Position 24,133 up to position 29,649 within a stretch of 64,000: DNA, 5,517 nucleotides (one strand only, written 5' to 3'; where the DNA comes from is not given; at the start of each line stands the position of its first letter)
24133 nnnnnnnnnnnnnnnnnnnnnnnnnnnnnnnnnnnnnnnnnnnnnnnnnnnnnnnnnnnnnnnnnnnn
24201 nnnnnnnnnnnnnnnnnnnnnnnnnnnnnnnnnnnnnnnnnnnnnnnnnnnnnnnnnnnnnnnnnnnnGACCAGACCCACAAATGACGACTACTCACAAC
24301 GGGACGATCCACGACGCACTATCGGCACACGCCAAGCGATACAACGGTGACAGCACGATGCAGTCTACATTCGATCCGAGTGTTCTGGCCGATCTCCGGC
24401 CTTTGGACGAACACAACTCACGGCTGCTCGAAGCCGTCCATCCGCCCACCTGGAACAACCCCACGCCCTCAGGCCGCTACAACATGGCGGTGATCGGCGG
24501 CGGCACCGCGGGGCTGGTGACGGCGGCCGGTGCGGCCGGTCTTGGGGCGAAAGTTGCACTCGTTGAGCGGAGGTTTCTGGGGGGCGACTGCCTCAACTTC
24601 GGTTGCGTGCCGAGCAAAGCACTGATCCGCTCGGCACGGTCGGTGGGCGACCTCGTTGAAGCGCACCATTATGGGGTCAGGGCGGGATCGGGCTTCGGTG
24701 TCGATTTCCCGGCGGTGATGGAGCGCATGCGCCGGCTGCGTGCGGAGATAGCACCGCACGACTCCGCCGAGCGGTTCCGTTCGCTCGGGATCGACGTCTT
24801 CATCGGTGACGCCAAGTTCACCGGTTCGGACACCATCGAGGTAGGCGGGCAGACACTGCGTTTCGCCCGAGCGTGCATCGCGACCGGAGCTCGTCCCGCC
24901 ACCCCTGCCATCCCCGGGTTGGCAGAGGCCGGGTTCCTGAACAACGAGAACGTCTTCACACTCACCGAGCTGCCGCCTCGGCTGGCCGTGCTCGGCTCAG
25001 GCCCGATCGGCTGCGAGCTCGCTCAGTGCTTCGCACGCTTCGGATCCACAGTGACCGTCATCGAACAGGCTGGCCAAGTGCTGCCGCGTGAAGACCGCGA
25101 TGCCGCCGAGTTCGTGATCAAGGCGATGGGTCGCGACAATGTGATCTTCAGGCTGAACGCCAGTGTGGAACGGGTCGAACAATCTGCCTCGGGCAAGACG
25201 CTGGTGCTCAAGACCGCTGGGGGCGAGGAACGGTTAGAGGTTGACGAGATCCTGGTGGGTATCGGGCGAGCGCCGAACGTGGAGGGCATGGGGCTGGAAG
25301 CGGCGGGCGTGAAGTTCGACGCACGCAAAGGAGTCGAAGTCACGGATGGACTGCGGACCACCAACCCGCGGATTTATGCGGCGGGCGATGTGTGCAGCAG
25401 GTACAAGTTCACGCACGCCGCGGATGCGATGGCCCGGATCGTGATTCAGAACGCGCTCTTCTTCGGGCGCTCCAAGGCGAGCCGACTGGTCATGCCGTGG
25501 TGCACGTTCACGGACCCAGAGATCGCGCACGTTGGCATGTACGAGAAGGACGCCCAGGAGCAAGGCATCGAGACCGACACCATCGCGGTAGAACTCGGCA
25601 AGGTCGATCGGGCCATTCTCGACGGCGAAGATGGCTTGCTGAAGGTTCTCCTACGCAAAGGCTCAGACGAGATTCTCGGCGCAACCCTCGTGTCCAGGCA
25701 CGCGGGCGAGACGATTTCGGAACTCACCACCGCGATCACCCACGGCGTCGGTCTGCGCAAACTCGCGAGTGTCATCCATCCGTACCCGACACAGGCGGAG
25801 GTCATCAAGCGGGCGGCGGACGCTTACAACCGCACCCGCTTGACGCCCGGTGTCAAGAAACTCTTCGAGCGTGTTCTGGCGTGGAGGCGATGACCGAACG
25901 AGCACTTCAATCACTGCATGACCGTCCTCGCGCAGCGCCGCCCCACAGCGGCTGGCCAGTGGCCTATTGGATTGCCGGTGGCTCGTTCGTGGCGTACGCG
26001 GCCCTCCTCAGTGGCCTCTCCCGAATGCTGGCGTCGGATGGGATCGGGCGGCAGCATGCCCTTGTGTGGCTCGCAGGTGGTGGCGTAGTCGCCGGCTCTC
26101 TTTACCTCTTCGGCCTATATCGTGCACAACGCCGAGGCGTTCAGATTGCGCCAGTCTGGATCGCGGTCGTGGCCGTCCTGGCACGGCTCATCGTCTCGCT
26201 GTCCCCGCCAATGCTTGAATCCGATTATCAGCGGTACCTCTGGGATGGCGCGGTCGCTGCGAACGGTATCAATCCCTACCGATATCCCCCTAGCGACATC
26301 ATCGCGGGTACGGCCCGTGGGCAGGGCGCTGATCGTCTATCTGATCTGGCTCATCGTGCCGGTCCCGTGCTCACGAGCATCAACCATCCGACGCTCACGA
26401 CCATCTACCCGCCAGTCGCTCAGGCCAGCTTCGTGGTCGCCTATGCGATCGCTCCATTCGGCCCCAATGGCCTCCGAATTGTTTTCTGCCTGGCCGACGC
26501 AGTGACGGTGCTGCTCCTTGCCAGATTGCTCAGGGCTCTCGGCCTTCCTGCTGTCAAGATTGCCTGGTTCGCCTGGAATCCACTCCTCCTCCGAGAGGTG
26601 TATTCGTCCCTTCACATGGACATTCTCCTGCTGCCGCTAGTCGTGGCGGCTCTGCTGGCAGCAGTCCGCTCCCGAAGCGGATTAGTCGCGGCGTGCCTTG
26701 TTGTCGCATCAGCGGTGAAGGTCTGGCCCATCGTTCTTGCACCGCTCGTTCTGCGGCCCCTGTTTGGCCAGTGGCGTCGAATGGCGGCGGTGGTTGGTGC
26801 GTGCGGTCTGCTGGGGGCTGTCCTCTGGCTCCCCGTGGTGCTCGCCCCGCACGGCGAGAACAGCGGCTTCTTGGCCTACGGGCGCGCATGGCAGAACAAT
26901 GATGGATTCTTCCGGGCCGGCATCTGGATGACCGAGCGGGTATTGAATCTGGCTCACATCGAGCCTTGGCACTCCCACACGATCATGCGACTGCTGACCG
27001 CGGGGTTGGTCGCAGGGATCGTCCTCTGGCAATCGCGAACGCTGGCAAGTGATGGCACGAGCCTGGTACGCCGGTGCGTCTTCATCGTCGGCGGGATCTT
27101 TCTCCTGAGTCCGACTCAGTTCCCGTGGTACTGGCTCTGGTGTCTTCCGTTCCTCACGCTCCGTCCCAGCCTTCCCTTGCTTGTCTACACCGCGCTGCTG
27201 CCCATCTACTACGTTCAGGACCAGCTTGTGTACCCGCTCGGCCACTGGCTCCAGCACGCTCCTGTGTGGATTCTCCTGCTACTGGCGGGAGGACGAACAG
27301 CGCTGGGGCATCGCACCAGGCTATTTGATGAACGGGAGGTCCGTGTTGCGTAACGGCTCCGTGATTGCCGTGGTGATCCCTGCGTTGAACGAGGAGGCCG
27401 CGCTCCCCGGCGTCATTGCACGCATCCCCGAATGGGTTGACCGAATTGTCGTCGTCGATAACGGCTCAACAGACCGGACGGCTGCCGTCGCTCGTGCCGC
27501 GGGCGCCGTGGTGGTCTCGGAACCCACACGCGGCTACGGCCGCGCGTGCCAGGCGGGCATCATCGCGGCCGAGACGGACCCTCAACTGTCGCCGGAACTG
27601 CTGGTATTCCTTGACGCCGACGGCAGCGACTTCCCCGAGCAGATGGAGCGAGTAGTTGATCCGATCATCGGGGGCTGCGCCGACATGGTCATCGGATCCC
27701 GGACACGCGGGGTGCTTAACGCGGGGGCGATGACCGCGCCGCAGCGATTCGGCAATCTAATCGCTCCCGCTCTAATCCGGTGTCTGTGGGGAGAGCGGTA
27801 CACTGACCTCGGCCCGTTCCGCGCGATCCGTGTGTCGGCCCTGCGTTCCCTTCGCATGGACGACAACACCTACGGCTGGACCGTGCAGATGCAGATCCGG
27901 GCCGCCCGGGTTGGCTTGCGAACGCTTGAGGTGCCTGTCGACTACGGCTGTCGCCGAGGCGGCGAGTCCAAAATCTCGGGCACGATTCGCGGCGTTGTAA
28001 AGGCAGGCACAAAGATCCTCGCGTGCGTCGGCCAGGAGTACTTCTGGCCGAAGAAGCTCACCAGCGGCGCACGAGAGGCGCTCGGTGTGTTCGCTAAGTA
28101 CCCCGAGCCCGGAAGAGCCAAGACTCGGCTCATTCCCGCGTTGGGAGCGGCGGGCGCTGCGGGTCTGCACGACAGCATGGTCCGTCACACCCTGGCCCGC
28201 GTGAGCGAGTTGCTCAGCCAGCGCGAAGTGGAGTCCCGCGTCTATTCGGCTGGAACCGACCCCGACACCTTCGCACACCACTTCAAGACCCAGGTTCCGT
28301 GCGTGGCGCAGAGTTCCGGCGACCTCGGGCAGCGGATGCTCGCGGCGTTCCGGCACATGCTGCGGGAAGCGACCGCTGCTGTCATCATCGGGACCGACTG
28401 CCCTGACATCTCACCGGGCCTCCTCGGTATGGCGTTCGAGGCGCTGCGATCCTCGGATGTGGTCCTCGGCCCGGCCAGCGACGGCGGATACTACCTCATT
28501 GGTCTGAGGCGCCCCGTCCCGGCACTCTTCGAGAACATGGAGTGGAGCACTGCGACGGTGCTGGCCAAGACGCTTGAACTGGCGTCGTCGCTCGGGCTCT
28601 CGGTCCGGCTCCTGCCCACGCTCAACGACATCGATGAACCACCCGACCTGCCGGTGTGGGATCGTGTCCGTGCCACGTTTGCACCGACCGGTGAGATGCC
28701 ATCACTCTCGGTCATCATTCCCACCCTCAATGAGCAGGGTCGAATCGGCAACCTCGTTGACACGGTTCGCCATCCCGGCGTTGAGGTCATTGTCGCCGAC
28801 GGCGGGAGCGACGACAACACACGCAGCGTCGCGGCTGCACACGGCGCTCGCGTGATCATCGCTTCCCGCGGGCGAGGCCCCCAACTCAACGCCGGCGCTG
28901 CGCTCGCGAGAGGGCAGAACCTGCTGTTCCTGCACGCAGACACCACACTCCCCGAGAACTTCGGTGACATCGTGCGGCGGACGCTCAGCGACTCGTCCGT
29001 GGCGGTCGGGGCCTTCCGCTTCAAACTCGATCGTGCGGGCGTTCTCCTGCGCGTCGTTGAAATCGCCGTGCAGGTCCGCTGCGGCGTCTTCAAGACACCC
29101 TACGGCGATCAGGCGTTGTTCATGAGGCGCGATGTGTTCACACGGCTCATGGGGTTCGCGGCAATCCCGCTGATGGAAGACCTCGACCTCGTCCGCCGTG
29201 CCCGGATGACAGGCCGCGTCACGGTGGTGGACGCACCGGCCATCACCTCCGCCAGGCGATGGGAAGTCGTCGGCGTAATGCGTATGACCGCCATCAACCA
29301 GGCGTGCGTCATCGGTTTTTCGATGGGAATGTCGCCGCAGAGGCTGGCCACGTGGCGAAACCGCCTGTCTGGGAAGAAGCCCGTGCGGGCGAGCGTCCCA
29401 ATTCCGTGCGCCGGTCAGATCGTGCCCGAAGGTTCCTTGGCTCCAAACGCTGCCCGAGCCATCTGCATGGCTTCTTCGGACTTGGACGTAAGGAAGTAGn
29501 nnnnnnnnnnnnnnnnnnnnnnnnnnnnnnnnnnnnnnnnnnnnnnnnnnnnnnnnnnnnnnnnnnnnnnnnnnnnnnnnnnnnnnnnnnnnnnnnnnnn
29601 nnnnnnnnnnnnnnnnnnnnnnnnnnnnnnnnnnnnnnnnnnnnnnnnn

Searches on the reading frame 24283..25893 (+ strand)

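Call 11: search_protein_families(library=pfam, proteins=[window:24283-25893:+])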
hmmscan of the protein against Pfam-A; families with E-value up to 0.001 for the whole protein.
window:24283-25893:+ (536 aa): 11 families
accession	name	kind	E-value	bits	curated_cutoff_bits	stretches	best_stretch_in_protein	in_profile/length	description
PF07992.20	Pyr_redox_2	-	2.5e-61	208.1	26.1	1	67-383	2-290/291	Pyridine nucleotide-disulphide oxidoreductase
PF02852.28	Pyr_redox_dim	-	4e-26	91.8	25.3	1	404-511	1-109/110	Pyridine nucleotide-disulphide oxidoreductase, dimerisation domain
PF00070.33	Pyr_redox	-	6.2e-23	81.6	22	1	233-308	1-78/82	Pyridine nucleotide-disulphide oxidoreductase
PF03486.20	HI0933_like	-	2.8e-07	30.7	50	0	67-96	2-31/244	HI0933-like protein Rossmann domain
PF01134.28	GIDA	-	1.7e-06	27.8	22.1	1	68-125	2-53/391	Glucose inhibited division protein A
PF01266.30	DAO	-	9.4e-06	25.8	27.9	1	69-100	3-35/353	FAD dependent oxidoreductase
PF13450.12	NAD_binding_8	-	3.4e-05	24.5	21.9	0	70-104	1-36/68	NAD(P)-binding Rossmann-like domain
PF01262.27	AlaDh_PNT_C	-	0.00021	21.2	23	0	68-97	31-60/214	Alanine dehydrogenase/PNT, C-terminal domain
PF00890.30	FAD_binding_2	-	0.00048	19.9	20.4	1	69-99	3-33/414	FAD binding domain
PF02737.24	3HCDH_N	-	0.00058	20.3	22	0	234-278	2-46/180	3-hydroxyacyl-CoA dehydrogenase, NAD binding domain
PF12831.13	FAD_oxidored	-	0.00084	19.2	27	1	69-103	3-38/416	FAD dependent oxidoreductase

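Call 13: search_protein_families(library=ncbifam, proteins=[window:24283-25893:+], max_evalue=0.001)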
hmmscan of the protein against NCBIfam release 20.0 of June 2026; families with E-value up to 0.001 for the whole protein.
window:24283-25893:+ (536 aa): 63 families (the best 25 are shown)
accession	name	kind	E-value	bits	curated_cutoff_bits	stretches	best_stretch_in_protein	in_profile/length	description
NF004991.0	PRK06370.1-3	subfamily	8.2e-240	796.6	620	1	37-536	7-508/509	FAD-containing oxidoreductase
TIGR02053.1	MerA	equivalog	5.3e-114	381.8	454.45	1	66-517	1-455/465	mercury(II) reductase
TIGR01350.1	lipoamide_DH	equivalog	2e-107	359.8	408.8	1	66-516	2-455/461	dihydrolipoyl dehydrogenase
NF004992.0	PRK06370.1-4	equivalog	2.7e-91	306.3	629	1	65-509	4-449/459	FAD-containing oxidoreductase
NF004947.0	PRK06292.2-5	equivalog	1.6e-89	300.9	592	1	65-513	3-456/474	dihydrolipoyl dehydrogenase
NF010311.1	PRK13748.1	subfamily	1.6e-78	265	600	1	64-517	96-550/560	mercury(II) reductase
NF004946.0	PRK06292.2-4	subfamily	1.9e-76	257.7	634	1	65-515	3-470/487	dihydrolipoyl dehydrogenase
NF005884.0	PRK07846.1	equivalog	8.5e-75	252.1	501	1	65-511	3-447/454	mycothione reductase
NF004939.0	PRK06292.1-1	equivalog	3.1e-74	250.4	435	1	66-512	6-455/476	dihydrolipoyl dehydrogenase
NF040477.1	chlor_oxi_RclA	equivalog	2.1e-73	247.5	740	1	66-508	4-433/441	reactive chlorine resistance oxidoreductase RclA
NF004776.0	PRK06116.1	equivalog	4.1e-73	246.9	480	1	65-506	4-444/450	glutathione-disulfide reductase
NF005883.0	PRK07845.1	equivalog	1.7e-72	244.9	479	1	67-515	4-459/466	NAD(P)H-quinone dehydrogenase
NF004943.0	PRK06292.2-1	equivalog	7.2e-72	242.6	432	1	66-514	4-454/456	dihydrolipoyl dehydrogenase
NF004990.0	PRK06370.1-1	equivalog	8.9e-72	242.2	842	1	65-509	4-449/459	FAD-containing oxidoreductase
NF041853.1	hythiocyan_redase_MerA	equivalog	7.2e-70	236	650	2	169-508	91-434/440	hypothiocyanous acid reductase MerA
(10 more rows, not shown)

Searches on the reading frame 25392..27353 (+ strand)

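Call 11: search_protein_families(library=pfam, proteins=[window:25392-27353:+])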
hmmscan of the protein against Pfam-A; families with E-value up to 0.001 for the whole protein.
window:25392-27353:+ (653 aa): 1 family
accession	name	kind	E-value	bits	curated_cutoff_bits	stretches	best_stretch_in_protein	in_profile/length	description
PF09594.16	GT87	-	1.3e-06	28.8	25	1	338-574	2-237/237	Glycosyltransferase family 87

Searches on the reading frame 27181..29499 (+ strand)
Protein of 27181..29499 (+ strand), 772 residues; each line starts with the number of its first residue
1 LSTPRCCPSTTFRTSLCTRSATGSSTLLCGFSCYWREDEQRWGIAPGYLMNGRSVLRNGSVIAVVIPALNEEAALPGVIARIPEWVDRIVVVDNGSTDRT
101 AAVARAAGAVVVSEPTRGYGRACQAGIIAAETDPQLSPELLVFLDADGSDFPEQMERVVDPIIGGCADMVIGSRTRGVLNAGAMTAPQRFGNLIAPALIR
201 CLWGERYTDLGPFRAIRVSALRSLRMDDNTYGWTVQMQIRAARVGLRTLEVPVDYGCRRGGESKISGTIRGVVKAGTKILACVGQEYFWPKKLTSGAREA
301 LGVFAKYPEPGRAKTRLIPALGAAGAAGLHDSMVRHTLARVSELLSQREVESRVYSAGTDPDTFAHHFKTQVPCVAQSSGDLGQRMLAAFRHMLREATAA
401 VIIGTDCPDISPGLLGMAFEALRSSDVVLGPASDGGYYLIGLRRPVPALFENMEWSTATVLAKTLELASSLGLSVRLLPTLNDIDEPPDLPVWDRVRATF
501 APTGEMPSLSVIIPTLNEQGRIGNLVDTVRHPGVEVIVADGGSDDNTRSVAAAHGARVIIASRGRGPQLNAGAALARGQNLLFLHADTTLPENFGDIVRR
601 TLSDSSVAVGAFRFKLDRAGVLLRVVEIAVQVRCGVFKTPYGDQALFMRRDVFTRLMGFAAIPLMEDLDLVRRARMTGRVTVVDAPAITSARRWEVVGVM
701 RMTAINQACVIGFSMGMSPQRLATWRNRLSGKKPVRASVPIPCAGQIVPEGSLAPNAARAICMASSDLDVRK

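Call 11: search_protein_families(library=pfam, proteins=[window:27181-29499:+])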
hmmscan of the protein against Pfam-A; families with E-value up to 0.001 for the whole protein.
window:27181-29499:+ (772 aa): 5 families
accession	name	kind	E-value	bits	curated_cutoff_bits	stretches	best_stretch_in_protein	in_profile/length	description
PF00535.33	Glycos_transf_2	-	3e-38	131.8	23.3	2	64-223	2-166/168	Glycosyl transferase family 2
PF09837.15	DUF2064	-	2e-34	118.4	25.8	1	343-457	4-120/120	Uncharacterized protein conserved in bacteria (DUF2064)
PF13641.12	Glyco_tranf_2_3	-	6.8e-10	39.8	27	1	507-685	1-205/230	Glycosyltransferase like family 2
PF12804.13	NTP_transf_3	-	7e-08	33.2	27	1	337-444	26-136/160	MobA-like NTP transferase domain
PF13704.12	Glyco_tranf_2_4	-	6.5e-06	27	27.5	0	70-147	2-81/98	Glycosyl transferase family 2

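Call 13: search_protein_families(library=ncbifam, proteins=[window:27181-29499:+], max_evalue=0.001)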
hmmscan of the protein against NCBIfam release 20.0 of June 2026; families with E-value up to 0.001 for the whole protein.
window:27181-29499:+ (772 aa): 16 families
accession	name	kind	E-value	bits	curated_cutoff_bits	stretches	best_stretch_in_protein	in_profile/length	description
TIGR04283.1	glyco_like_mftF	equivalog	1.8e-81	272.9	182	2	509-724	1-219/221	TIGR04283 family arsenosugar biosynthesis glycosyltransferase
TIGR04282.1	glyco_like_cofC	hypoth_equivalog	3.6e-61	206.2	134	1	303-490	3-189/189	TIGR04282 family arsenosugar biosynthesis glycosyltransferase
TIGR04182.1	glyco_TIGR04182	equivalog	5.2e-47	160.6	325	2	62-267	2-203/293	S-layer glycoprotein N-glycosyltransferase AglJ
NF010496.0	PRK13915.1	equivalog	4.2e-26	91.8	262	2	57-205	28-188/307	glucosyl-3-phosphoglycerate synthase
NF041391.1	DPhHxTase_Halo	equivalog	6.2e-26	90.7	375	1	68-281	3-207/213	dolichyl-phosphate hexose transferase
NF058614.1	PPMAGASynPpgS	equivalog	8.8e-23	80.9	370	2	64-176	4-115/226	polyprenyl-phospho-N-acetylgalactosaminyl synthase PpgS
TIGR03552.1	F420_cofC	equivalog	2.3e-10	40.4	105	1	311-490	10-184/196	2-phospho-L-lactate guanylyltransferase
TIGR03937.1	PgaC_IcaA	equivalog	2.4e-09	36.6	422.3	1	501-598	39-146/407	poly-beta-1,6-N-acetyl-D-glucosamine synthase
NF007986.1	PRK10714.1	equivalog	1.3e-08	34.2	529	1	62-266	8-211/316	undecaprenyl-phosphate 4-deoxy-4-formamido-L-arabinose transferase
NF045692.1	OglycostaseCruG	equivalog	2.5e-07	30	600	0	503-552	37-89/386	2'-O-glycosyltransferase CruG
NF041875.1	EPS_EpsD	equivalog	4.3e-07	29.6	370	1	509-588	1-90/325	exopolysaccharide biosynthesis glycosyltransferase EpsD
TIGR03469.1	HpnB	hypoth_equivalog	2.2e-06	27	379.25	0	25-109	13-97/386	hopene-associated glycosyltransferase HpnB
NF007482.0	PRK10073.1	equivalog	0.00015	20.9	423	0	506-588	5-96/334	glycosyltransferase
NF038302.1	EPS_HpsE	equivalog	0.00029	19.9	300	0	62-106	3-53/307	hormogonium polysaccharide biosynthesis glycosyltransferase HpsE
NF047683.1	TeichurnBiosyTuaG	equivalog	0.00077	19.2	400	0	506-581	5-82/252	teichuronic acid biosynthesis protein TuaG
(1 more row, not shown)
